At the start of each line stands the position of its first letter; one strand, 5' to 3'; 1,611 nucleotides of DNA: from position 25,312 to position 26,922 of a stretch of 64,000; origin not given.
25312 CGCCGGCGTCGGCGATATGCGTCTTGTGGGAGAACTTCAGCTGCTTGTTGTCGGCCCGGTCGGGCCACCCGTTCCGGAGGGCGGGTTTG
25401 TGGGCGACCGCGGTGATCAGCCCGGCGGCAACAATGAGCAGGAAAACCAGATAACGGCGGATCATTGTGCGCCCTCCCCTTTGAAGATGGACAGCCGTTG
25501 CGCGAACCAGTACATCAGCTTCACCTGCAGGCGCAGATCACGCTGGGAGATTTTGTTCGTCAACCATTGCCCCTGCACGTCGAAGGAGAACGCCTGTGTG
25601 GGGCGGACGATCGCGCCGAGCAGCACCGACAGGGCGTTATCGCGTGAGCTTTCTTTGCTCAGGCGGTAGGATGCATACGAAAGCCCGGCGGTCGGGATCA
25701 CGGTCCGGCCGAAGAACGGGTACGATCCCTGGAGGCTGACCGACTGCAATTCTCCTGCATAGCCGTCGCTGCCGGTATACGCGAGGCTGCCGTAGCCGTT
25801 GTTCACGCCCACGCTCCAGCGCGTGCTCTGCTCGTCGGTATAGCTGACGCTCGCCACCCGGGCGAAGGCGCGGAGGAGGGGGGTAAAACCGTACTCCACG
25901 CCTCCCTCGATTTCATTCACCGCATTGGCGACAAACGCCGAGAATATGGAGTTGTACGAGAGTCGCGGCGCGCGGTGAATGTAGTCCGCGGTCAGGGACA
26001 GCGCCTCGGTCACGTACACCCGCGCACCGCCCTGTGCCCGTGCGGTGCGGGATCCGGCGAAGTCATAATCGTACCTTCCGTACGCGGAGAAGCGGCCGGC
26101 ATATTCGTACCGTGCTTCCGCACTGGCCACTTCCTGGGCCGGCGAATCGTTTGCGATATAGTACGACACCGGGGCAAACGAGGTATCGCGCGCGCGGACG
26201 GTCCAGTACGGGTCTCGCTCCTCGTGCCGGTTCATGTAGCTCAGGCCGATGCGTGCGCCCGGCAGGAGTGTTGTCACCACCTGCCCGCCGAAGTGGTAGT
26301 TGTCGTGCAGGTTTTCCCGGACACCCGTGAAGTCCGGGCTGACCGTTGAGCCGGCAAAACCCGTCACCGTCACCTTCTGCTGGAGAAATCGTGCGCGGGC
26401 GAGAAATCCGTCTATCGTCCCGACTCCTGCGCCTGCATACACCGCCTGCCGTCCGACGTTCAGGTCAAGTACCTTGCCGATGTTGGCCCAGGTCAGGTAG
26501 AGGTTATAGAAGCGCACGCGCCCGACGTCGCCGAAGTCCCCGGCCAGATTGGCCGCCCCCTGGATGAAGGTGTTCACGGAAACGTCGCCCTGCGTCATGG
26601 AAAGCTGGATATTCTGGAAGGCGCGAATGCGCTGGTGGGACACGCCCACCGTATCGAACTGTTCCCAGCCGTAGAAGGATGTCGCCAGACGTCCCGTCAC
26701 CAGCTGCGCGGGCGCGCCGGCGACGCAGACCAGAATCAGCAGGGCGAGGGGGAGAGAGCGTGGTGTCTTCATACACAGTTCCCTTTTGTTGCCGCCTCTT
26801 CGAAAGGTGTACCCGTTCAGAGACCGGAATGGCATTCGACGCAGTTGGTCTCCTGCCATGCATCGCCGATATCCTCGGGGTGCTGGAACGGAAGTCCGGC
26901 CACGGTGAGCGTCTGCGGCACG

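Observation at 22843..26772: Porin-cytochrome trio: a beta-barrel ATGA-coupled to a 14-haem cytochrome, followed by a 13-haem lipoprotein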

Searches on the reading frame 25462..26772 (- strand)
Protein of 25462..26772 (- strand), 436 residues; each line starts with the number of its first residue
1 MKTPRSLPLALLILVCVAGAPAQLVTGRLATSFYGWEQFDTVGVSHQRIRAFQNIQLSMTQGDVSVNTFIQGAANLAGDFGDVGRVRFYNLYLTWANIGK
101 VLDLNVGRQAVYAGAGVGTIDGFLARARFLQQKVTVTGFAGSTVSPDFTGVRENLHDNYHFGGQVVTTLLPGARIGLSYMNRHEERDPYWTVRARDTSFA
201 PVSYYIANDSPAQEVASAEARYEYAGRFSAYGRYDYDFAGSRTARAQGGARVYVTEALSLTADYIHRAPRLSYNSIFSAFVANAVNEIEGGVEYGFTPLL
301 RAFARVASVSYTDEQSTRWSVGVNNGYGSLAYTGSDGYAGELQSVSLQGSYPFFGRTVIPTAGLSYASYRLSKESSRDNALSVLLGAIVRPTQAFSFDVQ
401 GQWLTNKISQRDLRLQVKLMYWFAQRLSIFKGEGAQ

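Call 8: search_protein_families(library=pfam, proteins=[window:25462-26772:-], max_evalue=0.01)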
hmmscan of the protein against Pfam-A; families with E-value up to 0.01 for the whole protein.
window:25462-26772:- (436 aa): 1 family
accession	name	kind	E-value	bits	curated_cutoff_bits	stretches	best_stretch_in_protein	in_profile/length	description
PF07396.17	Porin_O_P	-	0.0041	16.9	20.9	0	221-269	298-346/370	Phosphate-selective porin O and P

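Call 9: search_protein_families(library=ncbifam, proteins=[window:25462-26772:-], max_evalue=0.01)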
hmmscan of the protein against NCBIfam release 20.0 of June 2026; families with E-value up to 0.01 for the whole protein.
window:25462-26772:- (436 aa): 0 families

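Call 10: find_homologous_proteins(query=window:25462-26772:-)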
Query window:25462-26772:- (436 aa): 219 proteins with E <= 0.001 among 8000 candidates; the best 120 are listed.
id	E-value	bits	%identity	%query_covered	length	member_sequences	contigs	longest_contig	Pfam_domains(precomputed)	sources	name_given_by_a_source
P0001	2.0e-287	971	100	100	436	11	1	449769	-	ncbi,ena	-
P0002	3.6e-265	898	91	100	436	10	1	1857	-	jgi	jgi:hypothetical protein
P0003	5.8e-255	864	86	100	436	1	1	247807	-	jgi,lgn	jgi:hypothetical protein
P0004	4.8e-213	726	72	100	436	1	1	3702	-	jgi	jgi:hypothetical protein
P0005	5.6e-210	716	71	97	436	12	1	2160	-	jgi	-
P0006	2.6e-209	714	73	96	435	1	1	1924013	-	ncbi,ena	-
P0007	5.7e-209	713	73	97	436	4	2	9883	-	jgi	jgi:hypothetical protein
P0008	9.8e-206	702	71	97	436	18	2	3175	-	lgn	-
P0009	2.7e-205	700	71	97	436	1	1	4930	-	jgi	-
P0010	1.0e-203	695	70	100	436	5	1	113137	-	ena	-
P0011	1.5e-202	691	70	99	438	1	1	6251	-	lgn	-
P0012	6.1e-202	689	68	100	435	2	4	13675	-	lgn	-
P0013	1.6e-201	688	69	99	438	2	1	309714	-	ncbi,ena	-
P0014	7.3e-201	686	69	95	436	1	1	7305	-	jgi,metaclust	metaclust:\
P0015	3.7e-200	683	68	100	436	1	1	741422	-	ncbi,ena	-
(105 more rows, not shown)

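Call 20: find_related_loci(query=A1, collection=genome_contigs, flank=10000)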
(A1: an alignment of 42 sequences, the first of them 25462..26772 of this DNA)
Query A1 (436 aa) in genome_contigs; peptide patterns used: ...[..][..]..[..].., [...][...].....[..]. (x = any residue, [..] = any of these).
109 stretches matched a pattern; 53 encode a relative of the query (tblastn E <= 1e-3); 53 distinct loci.
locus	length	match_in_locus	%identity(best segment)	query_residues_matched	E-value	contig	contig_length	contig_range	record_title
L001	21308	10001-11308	97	1-436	0e+0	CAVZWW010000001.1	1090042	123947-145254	MAG: uncultured Bacteroidetes bacterium isolate MFD04716.bin.1.116 genome assembly, contig: contig_11458, whole genome s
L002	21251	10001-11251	73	18-434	0e+0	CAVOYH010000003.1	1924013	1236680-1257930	MAG: uncultured Bacteroidetes bacterium isolate MFD09964.bin.2.229 genome assembly, contig: contig_3754, whole genome sh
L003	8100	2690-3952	71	16-436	0e+0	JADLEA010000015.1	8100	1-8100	MAG: Bacteroidetes bacterium isolate SJ300 c_000000042525, whole genome shotgun sequence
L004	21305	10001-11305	69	1-433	0e+0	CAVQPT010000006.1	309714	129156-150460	MAG: uncultured Bacteroidetes bacterium isolate MFD09964.bin.3.183 genome assembly, contig: contig_44402, whole genome s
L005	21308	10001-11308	68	1-436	0e+0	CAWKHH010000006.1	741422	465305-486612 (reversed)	MAG: Ignavibacteriota bacterium isolate MFD05942.bin.1.310 genome assembly, contig: contig_55350, whole genome shotgun s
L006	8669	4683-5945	68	17-436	0e+0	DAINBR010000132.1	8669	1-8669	MAG TPA_asm: Bacteroidota bacterium isolate CTOTU25581 NODE_4444_length_8669_cov_3.980729, whole genome shotgun sequence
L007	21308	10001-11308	70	1-436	0e+0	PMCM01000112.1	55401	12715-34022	MAG: Ignavibacteriae bacterium isolate fen_1290 73.20120700_E3M.177_contig_85113, whole genome shotgun sequence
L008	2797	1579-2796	66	1-406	0e+0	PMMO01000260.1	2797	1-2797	MAG: Ignavibacteriae bacterium isolate fen_1255 73.20100900_E1D.85_contig_98917, whole genome shotgun sequence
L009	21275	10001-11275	61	9-433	4e-177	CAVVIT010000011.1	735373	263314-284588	MAG: Ignavibacteriota bacterium isolate MFD01476.bin.1.164 genome assembly, contig: contig_28933, whole genome shotgun s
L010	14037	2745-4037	61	1-430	9e-174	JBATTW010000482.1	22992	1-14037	MAG: Bacteroidota bacterium isolate MFD13193_ilm_asm_bin13 k127_419547, whole genome shotgun sequence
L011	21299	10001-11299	59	1-433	1e-172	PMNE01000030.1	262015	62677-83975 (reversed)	MAG: Ignavibacteriae bacterium isolate fen_1260 73.20100900_E3D.23_contig_704, whole genome shotgun sequence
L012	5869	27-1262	62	22-436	1e-173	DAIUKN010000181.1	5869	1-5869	MAG TPA_asm: Bacteroidota bacterium isolate CTOTU26107 NODE_11365_length_5869_cov_3.432233, whole genome shotgun sequenc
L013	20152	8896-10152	58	20-433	2e-162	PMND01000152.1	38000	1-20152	MAG: Ignavibacteriae bacterium isolate fen_1259 73.20100900_E3D.21_contig_4138, whole genome shotgun sequence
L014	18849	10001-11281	56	12-433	9e-161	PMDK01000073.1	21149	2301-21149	MAG: Ignavibacteriae bacterium isolate fen_1286 73.20120700_E2X.266_contig_139630, whole genome shotgun sequence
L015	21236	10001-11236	58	22-433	9e-156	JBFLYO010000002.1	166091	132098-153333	MAG: Bacteroidota bacterium isolate MAG087 MAG087_2, whole genome shotgun sequence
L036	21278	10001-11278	40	7-430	2e-88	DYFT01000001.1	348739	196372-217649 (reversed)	MAG TPA_asm: Ignavibacterium album isolate BE2011_53_18 Afr_mines_BE2011_3_length_348739_cov_7_590870, whole genome shot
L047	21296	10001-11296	40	3-430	7e-88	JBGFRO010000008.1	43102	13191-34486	MAG: Bacteroidota bacterium isolate BA1A45.2019.Bin.33 NODE_1092_length_43102_cov_12.207534, whole genome shotgun sequen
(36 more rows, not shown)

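Call 26: predict_structure(alignment_id=A1)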
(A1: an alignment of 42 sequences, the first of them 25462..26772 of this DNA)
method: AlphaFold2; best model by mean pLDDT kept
length: 436 residues; sequences in the alignment: 42
mean_pLDDT: 83.6   pTM: 0.74
mean pLDDT of the five models: 83.6, 81.5, 81.0, 79.9, 76.8
residues with pLDDT >= 90: 237; 70-90: 116; 50-70: 55; < 50: 28
segments of 3 or more residues with pLDDT < 50: 194-198, 272-281, 429-436
pLDDT, mean of each block of 10 residues (from residue 1): 56 59 81 86 78 91 91 70 75 94 96 92 96 96 84 83 97 96 80 53 65 91 93 94 93 94 86 40 80 94 94 83 94 78 90 93 91 77 95 93 84 92 74 35
secondary structure, 60 per line:
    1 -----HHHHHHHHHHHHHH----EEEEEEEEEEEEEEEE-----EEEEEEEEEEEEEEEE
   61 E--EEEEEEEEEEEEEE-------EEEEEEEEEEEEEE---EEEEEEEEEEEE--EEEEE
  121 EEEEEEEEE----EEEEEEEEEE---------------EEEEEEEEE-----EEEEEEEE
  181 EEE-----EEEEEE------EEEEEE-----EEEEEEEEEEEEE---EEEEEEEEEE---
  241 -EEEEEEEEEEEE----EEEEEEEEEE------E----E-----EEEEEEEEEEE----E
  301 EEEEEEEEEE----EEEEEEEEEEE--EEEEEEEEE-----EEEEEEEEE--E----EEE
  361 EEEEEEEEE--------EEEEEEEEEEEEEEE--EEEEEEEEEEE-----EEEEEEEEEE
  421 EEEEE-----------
elements in order: H6-19 E24-39 E45-61 E64-77 E85-98 E102-113 E116-129 E134-143 E159-167 E173-183 E189-194 E201-206 E212-224 E228-237 E242-253 E258-267 E285-295 E300-310 E315-325 E328-336 E342-350 E358-369 E378-392 E395-405 E411-425

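Call 29: list_cluster_members(proteins=[window:25462-26772:-, window:24263-25465:-, window:22843-24246:-, L036:9989-11281:+, L036:11289-12524:+, L036:12541-13449:+, L047:10004-11299:+, L047:11307-12542:+])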
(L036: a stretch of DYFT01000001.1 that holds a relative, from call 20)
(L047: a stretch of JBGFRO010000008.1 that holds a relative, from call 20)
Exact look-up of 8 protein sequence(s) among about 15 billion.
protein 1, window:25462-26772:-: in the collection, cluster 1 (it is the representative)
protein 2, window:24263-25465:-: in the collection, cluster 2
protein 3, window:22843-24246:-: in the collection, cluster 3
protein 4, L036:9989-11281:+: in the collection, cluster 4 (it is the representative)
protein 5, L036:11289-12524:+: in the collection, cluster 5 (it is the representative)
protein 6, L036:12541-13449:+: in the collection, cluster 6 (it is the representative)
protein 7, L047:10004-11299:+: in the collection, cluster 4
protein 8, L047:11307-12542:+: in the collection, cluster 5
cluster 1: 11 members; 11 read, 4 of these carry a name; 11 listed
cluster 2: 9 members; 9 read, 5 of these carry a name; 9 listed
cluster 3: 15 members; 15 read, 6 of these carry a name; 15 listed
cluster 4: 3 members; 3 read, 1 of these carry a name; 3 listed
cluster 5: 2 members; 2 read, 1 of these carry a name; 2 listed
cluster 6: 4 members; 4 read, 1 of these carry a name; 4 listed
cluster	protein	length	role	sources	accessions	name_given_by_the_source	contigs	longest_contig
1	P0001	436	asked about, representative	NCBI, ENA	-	-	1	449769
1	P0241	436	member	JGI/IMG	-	hypothetical protein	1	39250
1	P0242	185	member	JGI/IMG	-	hypothetical protein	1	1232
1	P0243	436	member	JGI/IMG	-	hypothetical protein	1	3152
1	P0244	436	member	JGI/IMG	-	hypothetical protein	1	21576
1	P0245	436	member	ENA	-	-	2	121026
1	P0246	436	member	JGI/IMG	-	-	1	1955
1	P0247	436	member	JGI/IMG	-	-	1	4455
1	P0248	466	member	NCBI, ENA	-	-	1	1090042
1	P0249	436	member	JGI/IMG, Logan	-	-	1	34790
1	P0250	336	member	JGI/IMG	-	-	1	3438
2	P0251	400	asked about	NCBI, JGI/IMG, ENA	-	-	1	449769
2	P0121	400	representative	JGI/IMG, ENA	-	-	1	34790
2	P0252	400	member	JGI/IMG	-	hypothetical protein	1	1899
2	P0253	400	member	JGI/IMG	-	hypothetical protein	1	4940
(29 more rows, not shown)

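Call 30: fold_search(model_id=the predicted structure, library=pdb)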
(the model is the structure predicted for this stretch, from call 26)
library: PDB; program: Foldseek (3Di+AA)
matches with E <= 10: 992; with E <= 0.001: 330
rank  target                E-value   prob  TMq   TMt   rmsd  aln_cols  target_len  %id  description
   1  5dl7                  3.9e-11  1.00  0.41  0.44  12.1       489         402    9  Crystal structure of Acinetobacter baumannii OccAB3 (released 2016-02-03)
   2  4xnl                  2.3e-10  1.00  0.42  0.42  11.0       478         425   12  X-ray structure of AlgE2 (released 2015-06-03)
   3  3szd_B                2.6e-10  1.00  0.37  0.42  16.4       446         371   10  Crystal structure of Pseudomonas aeruginosa OccK2 (OpdF) (released 2012-02-08)
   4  3rbh_C                3.4e-10  1.00  0.41  0.43   9.5       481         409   13  Structure of alginate export protein AlgE from Pseudomonas aeruginosa (released 2011-07-27)
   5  8bys_A                4.1e-10  1.00  0.39  0.50  11.5       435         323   11  Outer membrane attachment porin OmpM1 from Veillonella parvula, native (released 2023-11-08)
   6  3rbh_B                4.1e-10  1.00  0.41  0.42  10.4       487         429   12  Structure of alginate export protein AlgE from Pseudomonas aeruginosa (released 2011-07-27)
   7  5dl8_A                4.5e-10  1.00  0.42  0.45  13.8       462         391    8  Crystal structure of Acinetobacter baumannii OccAB4 (released 2016-02-03)
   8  8bym_A                4.9e-10  1.00  0.39  0.51  11.8       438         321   11  Outer membrane attachment porin OmpM1 from Veillonella parvula (released 2023-11-08)
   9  3jty_C                6.0e-10  1.00  0.39  0.44  15.1       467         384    9  Crystal structure of a BenF-like porin from Pseudomonas fluorescens Pf-5 (released 2009-10-20)
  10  4azl_B                6.9e-10  1.00  0.41  0.42  13.2       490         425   13  In meso structure of alginate transporter, AlgE, from Pseudomoas aeruginosa, PAO1, crystal form 2. (released 2013-07-03)
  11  4fms_B                7.5e-10  1.00  0.38  0.44  13.5       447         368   10  Crystal structure of Pseudomonas aeruginosa OccK2 (OpdF) in complex with glucuronate (released 2013-03-13)
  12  8q2o                  8.7e-10  1.00  0.41  0.40  10.7       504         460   13  Structure of alginate transporter AlgE from P. aeruginosa PAO1 by using Se-MAG for the the lipid cubic phase crystalliza (released 2024-05-15)
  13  9fy9_D                1.0e-09  1.00  0.41  0.29  15.7       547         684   10  Cryo-EM structure of the type 1 chaperone-usher pilus FimD-tip complex (FimDHGFC) - Conformer 1 (released 2025-06-04)
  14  2y2x_A                1.0e-09  1.00  0.36  0.41  15.9       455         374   11  Crystal Structure of Pseudomonas Aeruginosa OpdK with Vanillate (released 2011-12-28)
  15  3jty_B                1.0e-09  1.00  0.40  0.45  15.1       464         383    9  Crystal structure of a BenF-like porin from Pseudomonas fluorescens Pf-5 (released 2009-10-20)
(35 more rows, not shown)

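Call 36: search_solved_structures(query=A1, max_evalue=1)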
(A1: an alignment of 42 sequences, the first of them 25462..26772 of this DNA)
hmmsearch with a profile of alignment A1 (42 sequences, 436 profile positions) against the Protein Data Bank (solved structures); distinct sequences matched with E-value up to 1: 2.
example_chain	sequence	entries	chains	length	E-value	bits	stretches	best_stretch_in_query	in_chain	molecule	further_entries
5ldi_A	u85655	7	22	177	0.18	13.9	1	375-414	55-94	RNA 2',3'-cyclic phosphodiesterase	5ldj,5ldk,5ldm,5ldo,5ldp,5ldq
4qak_A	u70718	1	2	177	0.18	13.9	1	375-414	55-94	2'-5'-RNA ligase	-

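Call 47: search_protein_representatives(alignment_id=A1)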
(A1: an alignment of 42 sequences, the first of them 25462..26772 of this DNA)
Query: 42 sequences, 436 profile positions. Proteins with E-value up to 0.001 (for the whole library): 478; up to 1e-10: 284; up to 1e-30: 119. The best 150 are listed.
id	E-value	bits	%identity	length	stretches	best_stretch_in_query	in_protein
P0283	7.4e-184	628.1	-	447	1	8-434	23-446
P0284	6.0e-154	529.5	-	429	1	5-430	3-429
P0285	6.4e-145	499.8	-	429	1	1-429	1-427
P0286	2.6e-135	468.1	-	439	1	8-431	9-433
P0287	3.3e-128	444.7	-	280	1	165-428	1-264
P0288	5.4e-128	444.0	-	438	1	9-428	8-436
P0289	3.5e-127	441.3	-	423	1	6-427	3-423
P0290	4.8e-127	440.9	-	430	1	5-424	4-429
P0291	2.5e-126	438.5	-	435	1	5-430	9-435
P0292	6.0e-125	434.0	-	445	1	10-429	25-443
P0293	3.3e-122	424.9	-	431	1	7-429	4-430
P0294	4.6e-122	424.4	-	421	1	16-433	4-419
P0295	5.8e-122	424.1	-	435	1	9-428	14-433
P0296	4.8e-120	417.8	-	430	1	10-429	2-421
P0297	6.4e-120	417.4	-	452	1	7-429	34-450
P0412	3.9e-28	114.9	-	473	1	8-424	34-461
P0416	3.1e-26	108.7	-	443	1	18-424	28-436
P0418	6.8e-26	107.6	-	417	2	8-199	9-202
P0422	6.1e-25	104.4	-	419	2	228-424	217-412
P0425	2.9e-24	102.2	-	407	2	6-186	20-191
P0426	3.4e-24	102.0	-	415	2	206-429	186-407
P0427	4.7e-24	101.5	-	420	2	6-187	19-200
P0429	5.8e-24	101.2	-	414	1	7-422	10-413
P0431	7.9e-24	100.7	-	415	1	11-421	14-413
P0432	1.0e-23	100.4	-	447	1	13-409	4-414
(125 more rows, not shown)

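Call 48: list_cluster_members(proteins=[P0432, P0431, P0429, P0427, P0426, P0425, P0422, P0418, P0416, P0412])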
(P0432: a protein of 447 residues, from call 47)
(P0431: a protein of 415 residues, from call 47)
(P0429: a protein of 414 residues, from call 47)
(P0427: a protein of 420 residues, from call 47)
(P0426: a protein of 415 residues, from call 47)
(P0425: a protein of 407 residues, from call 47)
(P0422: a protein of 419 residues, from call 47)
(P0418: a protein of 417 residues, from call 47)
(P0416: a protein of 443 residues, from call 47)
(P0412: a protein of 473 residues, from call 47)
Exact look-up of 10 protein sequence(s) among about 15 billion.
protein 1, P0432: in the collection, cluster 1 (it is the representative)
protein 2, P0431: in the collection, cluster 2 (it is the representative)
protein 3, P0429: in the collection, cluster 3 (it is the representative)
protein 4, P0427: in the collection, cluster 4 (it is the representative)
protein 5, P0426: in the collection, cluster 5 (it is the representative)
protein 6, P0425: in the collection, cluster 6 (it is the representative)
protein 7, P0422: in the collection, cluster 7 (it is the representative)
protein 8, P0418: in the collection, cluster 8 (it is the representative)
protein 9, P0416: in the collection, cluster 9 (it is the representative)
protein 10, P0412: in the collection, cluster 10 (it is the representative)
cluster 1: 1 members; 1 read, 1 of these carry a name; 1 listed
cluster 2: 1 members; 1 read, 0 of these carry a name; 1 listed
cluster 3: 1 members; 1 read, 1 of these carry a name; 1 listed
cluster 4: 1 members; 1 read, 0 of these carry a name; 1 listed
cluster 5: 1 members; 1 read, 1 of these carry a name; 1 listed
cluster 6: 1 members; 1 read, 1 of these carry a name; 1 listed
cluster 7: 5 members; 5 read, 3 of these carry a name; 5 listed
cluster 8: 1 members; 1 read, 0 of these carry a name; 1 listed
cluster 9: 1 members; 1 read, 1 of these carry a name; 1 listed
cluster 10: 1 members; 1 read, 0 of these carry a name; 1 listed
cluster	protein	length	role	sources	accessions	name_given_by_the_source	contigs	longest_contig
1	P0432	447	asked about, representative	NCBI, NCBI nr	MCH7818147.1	MAG: hypothetical protein IIB40_01155 [Candidatus Marinimicrobia bacterium] | hypothetical protein [Candidatus Neomarinimicrobiota bacterium]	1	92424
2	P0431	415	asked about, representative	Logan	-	-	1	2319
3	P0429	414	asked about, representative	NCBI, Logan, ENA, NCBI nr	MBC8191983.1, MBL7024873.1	MAG: hypothetical protein ISR87_05405 [Candidatus Marinimicrobia bacterium] | hypothetical protein [FCB group bacterium]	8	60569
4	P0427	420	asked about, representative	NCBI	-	-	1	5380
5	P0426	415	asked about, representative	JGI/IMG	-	hypothetical protein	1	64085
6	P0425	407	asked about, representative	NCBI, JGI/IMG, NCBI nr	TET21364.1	MAG: hypothetical protein E3J78_04045 [Candidatus Cloacimonadota bacterium]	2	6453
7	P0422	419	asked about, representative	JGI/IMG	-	-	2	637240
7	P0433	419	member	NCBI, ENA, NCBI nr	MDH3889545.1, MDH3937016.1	MAG: hypothetical protein OEV49_00550 [candidate division Zixibacteria bacterium] | hypothetical protein [candidate division Zixibacteria bacterium]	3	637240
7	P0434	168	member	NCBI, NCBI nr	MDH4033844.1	MAG: hypothetical protein OEV80_08595, partial [candidate division Zixibacteria bacterium] | hypothetical protein [candidate division Zixibacteria bacterium]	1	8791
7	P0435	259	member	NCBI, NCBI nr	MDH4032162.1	MAG: hypothetical protein OEV80_00005, partial [candidate division Zixibacteria bacterium] | hypothetical protein [candidate division Zixibacteria bacterium]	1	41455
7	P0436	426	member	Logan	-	-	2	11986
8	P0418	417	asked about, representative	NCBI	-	-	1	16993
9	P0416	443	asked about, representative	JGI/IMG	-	hypothetical protein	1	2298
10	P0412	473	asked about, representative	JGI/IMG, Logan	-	-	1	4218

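Call 50: find_homologous_proteins(query=L036:11289-12524:+, max_evalue=1e-60)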
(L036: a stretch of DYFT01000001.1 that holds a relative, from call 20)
Query L036:11289-12524:+ (411 aa): 952 proteins with E <= 1e-60 among 8000 candidates; the best 120 are listed.
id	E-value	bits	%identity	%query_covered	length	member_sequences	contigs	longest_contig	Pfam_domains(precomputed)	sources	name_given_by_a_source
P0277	1.8e-282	954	100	100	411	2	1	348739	PF14537.12,PF02085.22,PF14522.12,PF22113.2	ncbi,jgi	-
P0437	1.5e-224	764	78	100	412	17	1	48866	PF14537.12,PF02085.22,PF14522.12,PF22113.2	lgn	-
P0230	2.6e-220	750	76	100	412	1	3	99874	PF14537.12,PF02085.22,PF14522.12,PF22113.2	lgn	-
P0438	7.1e-186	636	64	100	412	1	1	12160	PF14537.12,PF02085.22,PF14522.12,PF22113.2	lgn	-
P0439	5.7e-182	623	65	98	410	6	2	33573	PF14537.12,PF02085.22,PF14522.12,PF22113.2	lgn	-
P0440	9.5e-182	623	65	96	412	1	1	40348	PF14537.12,PF02085.22,PF14522.12,PF22113.2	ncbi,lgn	-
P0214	2.0e-181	622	63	100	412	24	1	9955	PF14537.12,PF02085.22,PF14522.12,PF22113.2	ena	-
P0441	1.0e-180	619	65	97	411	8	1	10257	PF14537.12,PF02085.22,PF14522.12,PF22113.2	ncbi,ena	-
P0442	5.7e-179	614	63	97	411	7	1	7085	PF14537.12,PF02085.22,PF14522.12,PF22113.2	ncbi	ncbi:MAG TPA: cytochrome c3 family protein [Bacteroidota bacterium]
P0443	1.6e-178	612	64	97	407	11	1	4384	PF14537.12,PF02085.22,PF14522.12,PF22113.2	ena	-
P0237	4.9e-178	611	63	98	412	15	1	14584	PF14537.12,PF02085.22,PF14522.12,PF22113.2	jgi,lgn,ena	-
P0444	5.6e-178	610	63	99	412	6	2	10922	PF14537.12,PF02085.22,PF14522.12,PF22113.2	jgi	jgi:hypothetical protein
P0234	2.7e-177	608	64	98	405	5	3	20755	PF14537.12,PF02085.22,PF14522.12,PF22113.2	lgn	-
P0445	7.3e-174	597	63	91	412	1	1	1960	PF14537.12,PF02085.22,PF14522.12,PF22113.2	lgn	-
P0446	1.7e-173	596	62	98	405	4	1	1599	PF14537.12,PF02085.22,PF14522.12,PF22113.2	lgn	-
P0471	1.3e-163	563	59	97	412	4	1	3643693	PF14537.12,PF02085.22,PF14522.12,PF22113.2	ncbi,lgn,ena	-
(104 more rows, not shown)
